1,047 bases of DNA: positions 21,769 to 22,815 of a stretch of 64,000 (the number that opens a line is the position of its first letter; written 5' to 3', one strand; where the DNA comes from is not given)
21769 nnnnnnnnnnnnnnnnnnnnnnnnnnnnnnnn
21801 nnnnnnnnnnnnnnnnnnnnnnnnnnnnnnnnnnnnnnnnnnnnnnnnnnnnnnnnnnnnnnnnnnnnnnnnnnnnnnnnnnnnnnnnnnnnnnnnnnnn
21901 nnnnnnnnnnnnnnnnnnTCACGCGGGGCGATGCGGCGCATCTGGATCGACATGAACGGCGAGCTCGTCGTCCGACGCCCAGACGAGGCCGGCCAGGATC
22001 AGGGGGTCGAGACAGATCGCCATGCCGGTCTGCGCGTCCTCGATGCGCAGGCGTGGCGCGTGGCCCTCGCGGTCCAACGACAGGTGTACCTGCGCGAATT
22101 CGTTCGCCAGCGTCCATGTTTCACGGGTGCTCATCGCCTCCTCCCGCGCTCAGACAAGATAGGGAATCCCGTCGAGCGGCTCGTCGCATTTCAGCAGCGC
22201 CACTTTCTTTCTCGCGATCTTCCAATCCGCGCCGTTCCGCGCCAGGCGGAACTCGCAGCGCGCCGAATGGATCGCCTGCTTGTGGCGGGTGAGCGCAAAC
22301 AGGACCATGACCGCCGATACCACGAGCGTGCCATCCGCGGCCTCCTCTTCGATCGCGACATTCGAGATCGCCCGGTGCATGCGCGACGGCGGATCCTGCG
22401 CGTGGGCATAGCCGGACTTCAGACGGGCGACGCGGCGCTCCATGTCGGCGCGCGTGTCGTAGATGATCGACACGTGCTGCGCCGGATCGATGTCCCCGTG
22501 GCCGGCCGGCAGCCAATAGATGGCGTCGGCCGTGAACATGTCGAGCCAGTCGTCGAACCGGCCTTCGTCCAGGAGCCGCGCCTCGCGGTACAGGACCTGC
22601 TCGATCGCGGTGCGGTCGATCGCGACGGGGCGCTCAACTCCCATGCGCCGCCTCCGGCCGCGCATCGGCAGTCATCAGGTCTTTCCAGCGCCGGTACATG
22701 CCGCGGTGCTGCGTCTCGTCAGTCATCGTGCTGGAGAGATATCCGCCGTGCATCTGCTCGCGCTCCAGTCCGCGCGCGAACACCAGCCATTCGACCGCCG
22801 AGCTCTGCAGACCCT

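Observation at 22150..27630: Mo-hydroxylase catalytic subunit without FeS/FAD subunits, co-operonic with a Rieske oxygenase without reductase or ferredoxin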

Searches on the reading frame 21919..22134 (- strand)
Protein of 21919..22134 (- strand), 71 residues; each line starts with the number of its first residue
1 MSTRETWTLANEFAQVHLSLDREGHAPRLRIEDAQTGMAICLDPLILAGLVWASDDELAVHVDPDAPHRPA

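Call 4: search_protein_families(library=pfam, proteins=[window:21919-22134:-])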
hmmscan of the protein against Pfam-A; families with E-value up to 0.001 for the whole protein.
window:21919-22134:- (71 aa): 0 families

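Call 24: search_protein_families(library=ncbifam, proteins=[window:21919-22134:-], max_evalue=0.00001)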
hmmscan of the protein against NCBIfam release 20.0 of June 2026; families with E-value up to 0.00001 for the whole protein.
window:21919-22134:- (71 aa): 0 families

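Call 45: find_homologous_proteins(query=window:21919-22134:-, max_evalue=0.001)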
Query window:21919-22134:- (71 aa): 12 proteins with E <= 0.001 among 13 candidates.
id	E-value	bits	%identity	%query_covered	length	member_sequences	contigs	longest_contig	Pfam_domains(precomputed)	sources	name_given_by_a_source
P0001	7.7e-41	154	99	100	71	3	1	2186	-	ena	-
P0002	7.2e-39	148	96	100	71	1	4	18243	-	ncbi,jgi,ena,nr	ncbi:MAG TPA: hypothetical protein VMQ11_12055 [Alphaproteobacteria bacterium]|nr:hypothetical prote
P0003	3.4e-35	137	93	94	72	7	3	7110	-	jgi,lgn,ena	-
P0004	1.1e-34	135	89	100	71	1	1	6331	-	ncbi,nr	ncbi:MAG: hypothetical protein JO128_09045 [Alphaproteobacteria bacterium]|nr:hypothetical protein [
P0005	1.0e-27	113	76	83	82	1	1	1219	-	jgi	-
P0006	5.4e-22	95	62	97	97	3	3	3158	-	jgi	jgi:hypothetical protein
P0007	6.7e-22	94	62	97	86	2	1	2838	-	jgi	jgi:hypothetical protein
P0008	1.5e-21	93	62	97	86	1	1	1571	-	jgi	jgi:hypothetical protein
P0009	5.2e-21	92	66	90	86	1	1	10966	-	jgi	jgi:hypothetical protein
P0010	6.0e-21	91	71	83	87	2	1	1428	-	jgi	jgi:hypothetical protein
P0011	6.2e-21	91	65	93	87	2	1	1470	-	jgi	jgi:hypothetical protein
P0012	6.2e-20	88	65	89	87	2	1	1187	-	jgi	jgi:hypothetical protein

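Call 46: find_encoding_contigs(protein=P0002, flank=10000, max_places=4)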
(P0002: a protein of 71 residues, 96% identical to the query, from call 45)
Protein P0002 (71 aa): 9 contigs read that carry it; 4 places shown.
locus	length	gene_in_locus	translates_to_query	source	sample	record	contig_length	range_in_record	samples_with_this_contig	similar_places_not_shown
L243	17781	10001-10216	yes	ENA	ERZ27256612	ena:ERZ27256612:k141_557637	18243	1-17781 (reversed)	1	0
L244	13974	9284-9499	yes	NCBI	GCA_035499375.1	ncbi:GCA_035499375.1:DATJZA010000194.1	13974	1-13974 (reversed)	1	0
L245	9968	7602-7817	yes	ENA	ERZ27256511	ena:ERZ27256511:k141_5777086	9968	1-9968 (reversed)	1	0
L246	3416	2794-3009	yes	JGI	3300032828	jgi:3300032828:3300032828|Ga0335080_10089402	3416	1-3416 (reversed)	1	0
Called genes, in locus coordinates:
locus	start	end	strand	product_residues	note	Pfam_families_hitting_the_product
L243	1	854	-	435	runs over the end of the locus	PF00296:Bac_luciferase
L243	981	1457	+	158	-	PF00383:dCMP_cyt_deam_1, PF14437:MafB19-deam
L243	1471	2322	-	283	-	PF00528:BPD_transp_1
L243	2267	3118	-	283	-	PF20703:nSTAND1 (weak), PF00005:ABC_tran, PF13304:AAA_21 (faint)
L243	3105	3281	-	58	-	-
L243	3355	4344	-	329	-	PF13379:NMT1_2 (faint), PF09084:NMT1, PF16868:NMT1_3 (weak)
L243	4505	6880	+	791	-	PF01315:Ald_Xan_dh_C, PF02738:MoCoBD_1, PF20256:MoCoBD_2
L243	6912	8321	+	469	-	PF03972:MmgE_PrpD_N, PF19305:MmgE_PrpD_C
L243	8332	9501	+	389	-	PF00355:Rieske, PF00848:Ring_hydroxyl_A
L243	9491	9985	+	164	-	PF13577:SnoaL_4, PF00866:Ring_hydroxyl_B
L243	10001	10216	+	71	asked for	-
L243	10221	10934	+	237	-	PF00857:Isochorismatase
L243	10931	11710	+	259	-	PF13030:DUF3891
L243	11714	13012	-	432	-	PF01053:Cys_Met_Meta_PP, PF00155:Aminotran_1_2 (weak), PF01041:DegT_DnrJ_EryC1 (faint)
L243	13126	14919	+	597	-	PF02743:dCache_1, PF22588:dCache_1_like, PF00989:PAS, PF08448:PAS_4, PF12860:PAS_7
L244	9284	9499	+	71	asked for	-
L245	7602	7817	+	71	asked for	-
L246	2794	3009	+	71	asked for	-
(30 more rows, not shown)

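Call 47: find_encoding_contigs(protein=P0004, flank=10000, max_places=3)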
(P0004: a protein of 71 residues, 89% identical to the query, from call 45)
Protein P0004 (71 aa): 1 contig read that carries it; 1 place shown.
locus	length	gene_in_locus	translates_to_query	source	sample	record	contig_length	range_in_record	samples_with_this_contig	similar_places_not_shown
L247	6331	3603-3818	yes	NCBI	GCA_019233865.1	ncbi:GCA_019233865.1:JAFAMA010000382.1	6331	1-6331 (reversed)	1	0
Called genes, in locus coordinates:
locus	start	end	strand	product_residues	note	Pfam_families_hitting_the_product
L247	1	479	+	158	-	PF20256:MoCoBD_2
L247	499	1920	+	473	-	PF03972:MmgE_PrpD_N, PF19305:MmgE_PrpD_C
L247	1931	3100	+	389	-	PF00355:Rieske, PF00848:Ring_hydroxyl_A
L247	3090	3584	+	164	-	PF13577:SnoaL_4, PF00866:Ring_hydroxyl_B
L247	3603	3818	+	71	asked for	-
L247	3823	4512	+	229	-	PF00857:Isochorismatase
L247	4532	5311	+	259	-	PF13030:DUF3891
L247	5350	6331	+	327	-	PF14226:DIOX_N, PF03171:2OG-FeII_Oxy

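Call 48: find_encoding_contigs(protein=P0009, flank=10000, max_places=3)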
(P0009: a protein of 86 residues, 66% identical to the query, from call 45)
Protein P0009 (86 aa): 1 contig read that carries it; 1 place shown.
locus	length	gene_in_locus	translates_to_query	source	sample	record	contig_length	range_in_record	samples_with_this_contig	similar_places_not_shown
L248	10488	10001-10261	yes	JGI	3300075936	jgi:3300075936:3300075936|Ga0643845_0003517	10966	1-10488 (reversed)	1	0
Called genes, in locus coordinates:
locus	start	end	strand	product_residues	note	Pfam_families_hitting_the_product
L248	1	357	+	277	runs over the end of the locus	?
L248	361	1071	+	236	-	PF00005:ABC_tran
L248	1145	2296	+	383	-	PF14226:DIOX_N, PF03171:2OG-FeII_Oxy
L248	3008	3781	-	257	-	PF00528:BPD_transp_1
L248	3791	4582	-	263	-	PF00005:ABC_tran, PF13304:AAA_21 (faint)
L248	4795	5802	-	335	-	PF13379:NMT1_2 (faint), PF09084:NMT1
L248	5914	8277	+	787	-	PF01315:Ald_Xan_dh_C, PF02738:MoCoBD_1, PF20256:MoCoBD_2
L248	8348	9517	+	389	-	PF00355:Rieske, PF00848:Ring_hydroxyl_A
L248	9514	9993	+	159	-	PF13577:SnoaL_4, PF00866:Ring_hydroxyl_B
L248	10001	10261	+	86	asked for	-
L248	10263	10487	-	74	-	?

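Call 67: predict_structure(alignment_id=A1)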
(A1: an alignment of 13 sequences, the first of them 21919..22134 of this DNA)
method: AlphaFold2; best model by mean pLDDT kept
length: 71 residues; sequences in the alignment: 13
mean_pLDDT: 72.2   pTM: 0.50
mean pLDDT of the five models: 72.2, 69.7, 68.7, 68.3, 64.0
residues with pLDDT >= 90: 4; 70-90: 42; 50-70: 15; < 50: 10
segments of 3 or more residues with pLDDT < 50: 61-63, 67-71
pLDDT, mean of each block of 10 residues (from residue 1): 66 85 79 90 81 61 47 43
secondary structure, 60 per line:
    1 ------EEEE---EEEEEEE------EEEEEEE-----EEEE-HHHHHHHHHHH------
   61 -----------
elements in order: E7-10 E14-20 E27-33 E39-42 H44-54

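Call 69: fold_search(model_id=the predicted structure, library=pdb)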
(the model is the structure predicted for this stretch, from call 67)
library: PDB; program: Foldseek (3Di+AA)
matches with E <= 10: 525; with E <= 0.001: 0
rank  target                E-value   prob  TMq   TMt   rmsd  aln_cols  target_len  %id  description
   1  2op6                  3.2e-01  0.85  0.38  0.19   7.3        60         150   20  Peptide-binding domain of Heat shock 70 kDa protein D precursor from C.elegans (released 2007-02-27)
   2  8chv_D                3.2e-01  0.82  0.46  0.27   5.8        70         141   17  Crystal structure of human PURA (fragment Glu57-Glu212, PUR repeat I and II) R140P mutant (released 2024-02-21)
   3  8cht_A                3.2e-01  0.77  0.42  0.25   5.1        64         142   20  Crystal structure of human PURA (fragment Glu57-Glu212, PUR repeat I and II) (released 2024-02-21)
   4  3k44_B                3.4e-01  0.80  0.44  0.25   9.9        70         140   18  Crystal Structure of Drosophila melanogaster Pur-alpha (released 2009-10-27)
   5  8chv_C                3.4e-01  0.69  0.38  0.25   4.8        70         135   21  Crystal structure of human PURA (fragment Glu57-Glu212, PUR repeat I and II) R140P mutant (released 2024-02-21)
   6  8cht_C                4.0e-01  0.80  0.44  0.26   4.9        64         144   20  Crystal structure of human PURA (fragment Glu57-Glu212, PUR repeat I and II) (released 2024-02-21)
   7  8cht_B                4.0e-01  0.77  0.41  0.25   3.9        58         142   19  Crystal structure of human PURA (fragment Glu57-Glu212, PUR repeat I and II) (released 2024-02-21)
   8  9a5j_A                4.3e-01  0.98  0.38  0.05   1.5        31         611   22  Integrative model of DNAK-GUDB by crosslinking MS and deep learning (released 2024-09-18)
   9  5fgo_A                4.8e-01  0.69  0.42  0.46   5.7        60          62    8  Crystal structure of D. melanogaster Pur-alpha repeat III. (released 2016-01-20)
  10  8chw_B                5.4e-01  0.63  0.40  0.41   4.1        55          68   11  Crystal structure of human PURA (fragment Pro216-Lys280, PUR repeat III) (released 2024-02-21)
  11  2it9_A                5.8e-01  0.97  0.53  0.33   2.5        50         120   18  Crystal structure of a protein with unknown function from DUF155 family (YP_292156.1) from Prochlorococcus sp. NATL2A  (released 2006-11-28)
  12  8chu_A                6.1e-01  0.75  0.42  0.26   3.7        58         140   17  Crystal structure of human PURA repeat I-II K97E mutant (released 2024-02-21)
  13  5fgo_F                6.1e-01  0.66  0.43  0.46   4.3        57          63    9  Crystal structure of D. melanogaster Pur-alpha repeat III. (released 2016-01-20)
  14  8cht_D                6.5e-01  0.69  0.43  0.25   4.1        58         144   19  Crystal structure of human PURA (fragment Glu57-Glu212, PUR repeat I and II) (released 2024-02-21)
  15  4wv5_B                6.5e-01  0.66  0.37  0.21   7.4        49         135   18  HEAT SHOCK PROTEIN 70 SUBSTRATE BINDING DOMAIN (released 2015-01-14)
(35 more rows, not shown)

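Call 73: list_cluster_members(proteins=[P0002, P0042, P0004, P0048])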
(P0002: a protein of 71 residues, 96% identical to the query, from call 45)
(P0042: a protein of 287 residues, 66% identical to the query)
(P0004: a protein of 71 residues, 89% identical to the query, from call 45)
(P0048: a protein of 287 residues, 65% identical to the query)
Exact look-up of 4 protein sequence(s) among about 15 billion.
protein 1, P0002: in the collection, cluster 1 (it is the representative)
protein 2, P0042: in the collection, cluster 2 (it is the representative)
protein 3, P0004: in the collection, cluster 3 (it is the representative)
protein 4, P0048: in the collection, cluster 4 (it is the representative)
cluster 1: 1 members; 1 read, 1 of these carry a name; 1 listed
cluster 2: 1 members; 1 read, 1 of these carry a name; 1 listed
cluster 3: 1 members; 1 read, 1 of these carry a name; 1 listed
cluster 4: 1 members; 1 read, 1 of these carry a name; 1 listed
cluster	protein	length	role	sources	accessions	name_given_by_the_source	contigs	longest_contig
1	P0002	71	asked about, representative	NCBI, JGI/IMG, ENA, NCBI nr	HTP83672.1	MAG TPA: hypothetical protein VMQ11_12055 [Alphaproteobacteria bacterium] | hypothetical protein [Alphaproteobacteria bacterium]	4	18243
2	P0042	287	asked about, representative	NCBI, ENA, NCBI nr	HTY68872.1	MAG TPA: xanthine dehydrogenase family protein subunit M [Alphaproteobacteria bacterium] | xanthine dehydrogenase family protein subunit M [Alphaproteobacteria bacterium]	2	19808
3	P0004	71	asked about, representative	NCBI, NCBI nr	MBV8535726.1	MAG: hypothetical protein JO128_09045 [Alphaproteobacteria bacterium] | hypothetical protein [Alphaproteobacteria bacterium]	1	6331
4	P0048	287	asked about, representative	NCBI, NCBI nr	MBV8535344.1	MAG: xanthine dehydrogenase family protein subunit M [Alphaproteobacteria bacterium] | xanthine dehydrogenase family protein subunit M [Alphaproteobacteria bacterium]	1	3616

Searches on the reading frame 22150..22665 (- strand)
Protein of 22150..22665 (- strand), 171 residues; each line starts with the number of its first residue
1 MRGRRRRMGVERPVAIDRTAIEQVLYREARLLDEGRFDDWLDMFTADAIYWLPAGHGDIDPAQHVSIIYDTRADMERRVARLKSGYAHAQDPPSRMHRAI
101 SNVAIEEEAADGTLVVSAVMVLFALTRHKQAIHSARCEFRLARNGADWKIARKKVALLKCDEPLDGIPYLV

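Call 4: search_protein_families(library=pfam, proteins=[window:22150-22665:-])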
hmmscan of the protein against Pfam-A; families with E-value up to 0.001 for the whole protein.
window:22150-22665:- (171 aa): 2 families
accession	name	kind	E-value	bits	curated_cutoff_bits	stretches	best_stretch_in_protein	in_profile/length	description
PF00866.24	Ring_hydroxyl_B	-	2.3e-32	112.5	27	1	27-159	1-139/144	Ring hydroxylating beta subunit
PF13577.12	SnoaL_4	-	4.5e-13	49.7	24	1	16-152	4-124/126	SnoaL-like domain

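Call 24: search_protein_families(library=ncbifam, proteins=[window:22150-22665:-], max_evalue=0.00001)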
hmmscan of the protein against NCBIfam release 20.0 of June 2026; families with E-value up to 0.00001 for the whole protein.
window:22150-22665:- (171 aa): 5 families
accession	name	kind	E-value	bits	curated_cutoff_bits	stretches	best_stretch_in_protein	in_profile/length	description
NF007479.0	PRK10069.1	subfamily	6.2e-28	98.1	145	1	13-157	17-171/185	3-phenylpropionate/cinnamic acid dioxygenase subunit beta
NF042947.1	3PPDioc_HcaF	equivalog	2.2e-21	76.5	230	1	20-157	11-158/172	3-phenylpropionate/cinnamic acid dioxygenase subunit beta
TIGR03232.1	benzo_1_2_benB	equivalog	3.5e-20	72.5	225.55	1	21-157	1-141/155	benzoate 1,2-dioxygenase small subunit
TIGR03231.1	anthran_1_2_B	equivalog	5.5e-17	62.4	213.5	1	21-159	1-143/155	anthranilate 1,2-dioxygenase small subunit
NF041685.1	ant_diox_AndAd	equivalog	5.5e-08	32.6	230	1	19-155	6-140/155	anthranilate 1,2-dioxygenase small subunit AndAd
